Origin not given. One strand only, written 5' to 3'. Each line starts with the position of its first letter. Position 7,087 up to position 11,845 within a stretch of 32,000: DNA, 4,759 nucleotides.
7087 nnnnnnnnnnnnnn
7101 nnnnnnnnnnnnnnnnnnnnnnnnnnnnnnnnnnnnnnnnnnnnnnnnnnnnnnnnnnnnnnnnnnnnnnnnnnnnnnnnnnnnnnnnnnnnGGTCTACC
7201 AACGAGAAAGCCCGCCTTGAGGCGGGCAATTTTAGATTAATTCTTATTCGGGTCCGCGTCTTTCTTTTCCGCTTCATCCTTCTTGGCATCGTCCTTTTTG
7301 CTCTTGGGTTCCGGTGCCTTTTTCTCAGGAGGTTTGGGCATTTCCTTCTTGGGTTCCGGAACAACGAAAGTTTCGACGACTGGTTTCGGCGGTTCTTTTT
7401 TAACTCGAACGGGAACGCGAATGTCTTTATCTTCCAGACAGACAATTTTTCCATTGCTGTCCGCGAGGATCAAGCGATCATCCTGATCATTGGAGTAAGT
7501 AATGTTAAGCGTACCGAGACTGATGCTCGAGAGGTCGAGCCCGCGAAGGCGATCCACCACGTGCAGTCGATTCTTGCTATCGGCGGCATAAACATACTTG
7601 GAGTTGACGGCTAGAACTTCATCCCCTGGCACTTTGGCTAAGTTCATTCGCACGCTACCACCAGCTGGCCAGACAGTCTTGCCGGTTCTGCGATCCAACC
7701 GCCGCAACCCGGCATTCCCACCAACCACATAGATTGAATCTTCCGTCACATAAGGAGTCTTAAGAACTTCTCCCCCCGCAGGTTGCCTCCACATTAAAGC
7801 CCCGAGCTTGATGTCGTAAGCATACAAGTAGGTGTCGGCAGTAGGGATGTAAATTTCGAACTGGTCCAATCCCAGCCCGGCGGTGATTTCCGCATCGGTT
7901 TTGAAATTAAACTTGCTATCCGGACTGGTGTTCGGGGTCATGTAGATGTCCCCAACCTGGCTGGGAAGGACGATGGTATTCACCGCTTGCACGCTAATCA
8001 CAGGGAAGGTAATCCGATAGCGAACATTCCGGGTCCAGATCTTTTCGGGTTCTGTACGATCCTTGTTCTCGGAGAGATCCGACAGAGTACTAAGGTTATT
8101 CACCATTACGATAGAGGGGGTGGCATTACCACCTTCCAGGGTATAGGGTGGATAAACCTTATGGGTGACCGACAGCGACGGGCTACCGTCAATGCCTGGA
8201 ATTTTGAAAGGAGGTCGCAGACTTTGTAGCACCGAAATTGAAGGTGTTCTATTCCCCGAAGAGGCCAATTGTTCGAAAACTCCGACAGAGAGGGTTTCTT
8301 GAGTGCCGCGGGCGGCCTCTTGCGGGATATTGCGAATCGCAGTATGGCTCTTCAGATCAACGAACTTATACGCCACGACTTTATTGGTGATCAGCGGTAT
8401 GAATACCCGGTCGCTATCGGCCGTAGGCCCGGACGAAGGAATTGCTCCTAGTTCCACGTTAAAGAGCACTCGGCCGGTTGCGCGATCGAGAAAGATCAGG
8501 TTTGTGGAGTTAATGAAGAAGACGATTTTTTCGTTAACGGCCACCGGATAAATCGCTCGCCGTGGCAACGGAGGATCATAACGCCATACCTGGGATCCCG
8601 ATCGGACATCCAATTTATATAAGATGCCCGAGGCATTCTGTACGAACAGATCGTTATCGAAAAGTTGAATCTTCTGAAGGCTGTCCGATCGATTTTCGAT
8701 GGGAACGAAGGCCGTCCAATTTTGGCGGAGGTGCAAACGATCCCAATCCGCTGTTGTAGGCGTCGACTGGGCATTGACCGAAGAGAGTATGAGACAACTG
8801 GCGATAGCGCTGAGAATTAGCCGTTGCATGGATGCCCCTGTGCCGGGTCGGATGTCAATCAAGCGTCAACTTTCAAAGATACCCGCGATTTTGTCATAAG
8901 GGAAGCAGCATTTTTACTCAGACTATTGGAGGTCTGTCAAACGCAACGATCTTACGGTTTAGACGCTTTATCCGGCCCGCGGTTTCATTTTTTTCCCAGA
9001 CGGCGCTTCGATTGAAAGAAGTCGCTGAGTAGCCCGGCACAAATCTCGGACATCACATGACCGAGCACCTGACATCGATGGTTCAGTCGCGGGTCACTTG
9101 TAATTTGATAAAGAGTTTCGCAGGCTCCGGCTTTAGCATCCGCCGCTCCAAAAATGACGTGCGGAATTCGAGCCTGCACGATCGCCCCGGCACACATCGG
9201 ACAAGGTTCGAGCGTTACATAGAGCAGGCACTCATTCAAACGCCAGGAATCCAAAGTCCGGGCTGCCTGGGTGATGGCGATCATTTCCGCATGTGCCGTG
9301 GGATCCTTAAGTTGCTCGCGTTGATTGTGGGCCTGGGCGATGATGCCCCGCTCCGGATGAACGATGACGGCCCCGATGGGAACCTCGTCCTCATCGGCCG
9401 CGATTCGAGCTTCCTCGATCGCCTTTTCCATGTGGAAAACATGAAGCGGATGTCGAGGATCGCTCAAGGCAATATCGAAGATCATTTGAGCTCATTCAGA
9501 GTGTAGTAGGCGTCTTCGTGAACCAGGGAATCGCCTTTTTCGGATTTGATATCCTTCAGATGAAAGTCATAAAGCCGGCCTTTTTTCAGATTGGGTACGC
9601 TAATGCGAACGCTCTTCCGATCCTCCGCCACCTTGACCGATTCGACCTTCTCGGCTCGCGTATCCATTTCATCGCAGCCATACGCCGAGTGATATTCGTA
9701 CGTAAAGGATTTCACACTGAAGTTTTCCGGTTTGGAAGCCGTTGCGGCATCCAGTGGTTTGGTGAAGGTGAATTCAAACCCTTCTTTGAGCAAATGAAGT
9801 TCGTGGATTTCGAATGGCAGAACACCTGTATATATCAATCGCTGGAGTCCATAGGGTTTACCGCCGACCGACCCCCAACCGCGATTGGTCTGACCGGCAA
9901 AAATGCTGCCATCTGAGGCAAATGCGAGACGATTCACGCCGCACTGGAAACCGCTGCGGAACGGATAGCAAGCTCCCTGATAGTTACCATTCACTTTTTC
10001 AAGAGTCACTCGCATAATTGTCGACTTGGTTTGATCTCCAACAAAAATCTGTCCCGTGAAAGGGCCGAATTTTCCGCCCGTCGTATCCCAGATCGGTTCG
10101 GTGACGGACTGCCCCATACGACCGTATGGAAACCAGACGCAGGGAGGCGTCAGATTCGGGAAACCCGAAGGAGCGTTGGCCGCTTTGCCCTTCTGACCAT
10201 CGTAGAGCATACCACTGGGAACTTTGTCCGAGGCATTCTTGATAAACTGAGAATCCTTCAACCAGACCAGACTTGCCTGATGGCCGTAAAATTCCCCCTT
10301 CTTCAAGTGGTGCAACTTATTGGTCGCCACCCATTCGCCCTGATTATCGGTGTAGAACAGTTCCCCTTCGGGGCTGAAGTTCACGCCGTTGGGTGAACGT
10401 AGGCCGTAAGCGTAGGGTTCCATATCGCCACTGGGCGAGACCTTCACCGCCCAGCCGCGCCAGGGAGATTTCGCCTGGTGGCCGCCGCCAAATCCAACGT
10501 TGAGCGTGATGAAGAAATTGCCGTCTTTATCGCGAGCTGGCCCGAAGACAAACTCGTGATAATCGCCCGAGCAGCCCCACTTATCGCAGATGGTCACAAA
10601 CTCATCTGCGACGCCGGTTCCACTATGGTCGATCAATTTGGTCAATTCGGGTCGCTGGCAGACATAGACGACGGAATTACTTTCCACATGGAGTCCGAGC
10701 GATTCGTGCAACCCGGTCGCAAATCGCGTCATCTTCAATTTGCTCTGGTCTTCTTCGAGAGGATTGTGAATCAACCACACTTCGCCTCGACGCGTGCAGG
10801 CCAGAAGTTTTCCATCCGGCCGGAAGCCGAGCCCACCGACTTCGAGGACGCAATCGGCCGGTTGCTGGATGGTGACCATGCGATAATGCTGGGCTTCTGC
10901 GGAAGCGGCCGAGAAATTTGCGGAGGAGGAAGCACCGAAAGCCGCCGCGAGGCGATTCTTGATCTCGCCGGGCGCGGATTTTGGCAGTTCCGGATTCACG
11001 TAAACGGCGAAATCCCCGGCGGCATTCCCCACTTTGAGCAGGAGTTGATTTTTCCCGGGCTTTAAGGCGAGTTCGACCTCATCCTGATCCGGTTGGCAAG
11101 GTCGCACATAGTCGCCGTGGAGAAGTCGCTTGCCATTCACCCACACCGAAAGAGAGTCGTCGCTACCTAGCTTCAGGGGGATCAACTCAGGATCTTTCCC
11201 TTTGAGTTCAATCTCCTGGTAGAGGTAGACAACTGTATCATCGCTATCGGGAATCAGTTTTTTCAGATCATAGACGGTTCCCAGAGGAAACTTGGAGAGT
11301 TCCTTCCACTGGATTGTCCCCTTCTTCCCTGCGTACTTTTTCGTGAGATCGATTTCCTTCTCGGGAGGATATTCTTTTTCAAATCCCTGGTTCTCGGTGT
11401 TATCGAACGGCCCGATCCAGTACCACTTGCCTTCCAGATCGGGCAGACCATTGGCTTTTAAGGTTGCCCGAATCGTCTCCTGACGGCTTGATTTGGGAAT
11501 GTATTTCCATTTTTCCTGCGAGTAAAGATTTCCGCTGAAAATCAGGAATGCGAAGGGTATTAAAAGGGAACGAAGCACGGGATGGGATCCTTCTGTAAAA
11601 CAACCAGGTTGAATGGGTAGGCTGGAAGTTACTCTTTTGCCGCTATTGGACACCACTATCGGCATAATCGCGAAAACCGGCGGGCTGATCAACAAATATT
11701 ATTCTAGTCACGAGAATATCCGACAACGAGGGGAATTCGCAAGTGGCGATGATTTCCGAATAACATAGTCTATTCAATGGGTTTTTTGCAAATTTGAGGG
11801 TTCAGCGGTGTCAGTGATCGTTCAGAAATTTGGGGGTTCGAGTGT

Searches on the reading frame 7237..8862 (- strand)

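Call 68: search_protein_families(library=pfam, proteins=[window:7237-8862:-], max_evalue=0.001)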
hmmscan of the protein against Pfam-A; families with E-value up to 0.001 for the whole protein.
window:7237-8862:- (541 aa): 3 families
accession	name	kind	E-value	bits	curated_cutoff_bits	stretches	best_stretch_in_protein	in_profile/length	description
PF13360.13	PQQ_2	-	5e-25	89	27.6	2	325-449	24-146/233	Outer membrane protein assembly factor BamB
PF13570.13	Beta-prop_ACSF4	-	1.4e-12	48.1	133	1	273-477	40-242/329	Beta-alanine-activating enzyme, beta-propeller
PF01011.28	PQQ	-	4.9e-05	22.7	26.7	0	68-101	56-89/595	Glucose/ethanol/alcohol dehydrogenase, beta-propeller domain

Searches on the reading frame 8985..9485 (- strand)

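Call 68: search_protein_families(library=pfam, proteins=[window:8985-9485:-], max_evalue=0.001)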
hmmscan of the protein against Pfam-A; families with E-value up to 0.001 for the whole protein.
window:8985-9485:- (166 aa): 4 families
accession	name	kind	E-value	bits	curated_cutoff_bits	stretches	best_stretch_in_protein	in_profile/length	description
PF14437.12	MafB19-deam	-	3.3e-37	128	27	1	18-161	6-142/142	MafB19-like deaminase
PF00383.29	dCMP_cyt_deam_1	-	9.6e-32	109.4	25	1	17-113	6-101/102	Cytidine and deoxycytidylate deaminase zinc-binding region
PF14439.12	Bd3614-deam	-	1.2e-06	28.9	38.5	1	37-106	10-78/113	Bd3614-like deaminase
PF18750.7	SNAD4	-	0.00038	20.9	27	1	56-104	22-73/130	Secreted Novel AID/APOBEC-like Deaminase 4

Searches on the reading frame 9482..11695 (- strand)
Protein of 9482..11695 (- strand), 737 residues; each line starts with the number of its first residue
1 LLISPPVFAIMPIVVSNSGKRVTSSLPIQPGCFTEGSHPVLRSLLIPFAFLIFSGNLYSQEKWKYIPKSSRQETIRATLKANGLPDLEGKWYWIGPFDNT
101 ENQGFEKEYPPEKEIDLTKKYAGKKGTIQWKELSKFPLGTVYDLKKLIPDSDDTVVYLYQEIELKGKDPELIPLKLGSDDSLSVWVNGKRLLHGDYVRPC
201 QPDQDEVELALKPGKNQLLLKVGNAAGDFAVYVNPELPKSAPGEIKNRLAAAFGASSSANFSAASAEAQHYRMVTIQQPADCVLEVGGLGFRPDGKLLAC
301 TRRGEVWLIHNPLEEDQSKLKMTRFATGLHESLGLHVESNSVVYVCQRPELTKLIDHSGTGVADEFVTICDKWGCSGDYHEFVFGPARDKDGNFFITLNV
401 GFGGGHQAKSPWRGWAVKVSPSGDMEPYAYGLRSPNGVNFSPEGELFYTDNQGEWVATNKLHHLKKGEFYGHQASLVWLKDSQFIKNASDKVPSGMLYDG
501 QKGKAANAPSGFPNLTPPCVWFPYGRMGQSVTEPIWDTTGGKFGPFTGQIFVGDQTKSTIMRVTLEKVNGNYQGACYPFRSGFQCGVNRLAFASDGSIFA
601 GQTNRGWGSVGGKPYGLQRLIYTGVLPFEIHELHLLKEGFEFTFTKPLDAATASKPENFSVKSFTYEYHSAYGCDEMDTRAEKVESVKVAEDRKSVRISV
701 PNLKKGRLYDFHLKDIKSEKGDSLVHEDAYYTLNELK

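Call 68: search_protein_families(library=pfam, proteins=[window:9482-11695:-], max_evalue=0.001)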
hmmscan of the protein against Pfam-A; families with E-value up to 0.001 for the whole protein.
window:9482-11695:- (737 aa): 1 family
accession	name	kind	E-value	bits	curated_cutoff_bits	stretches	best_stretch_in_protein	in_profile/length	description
PF23500.1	DUF7133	-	0.0001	22.2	27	1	321-457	75-212/385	Domain of unknown function (DUF7133)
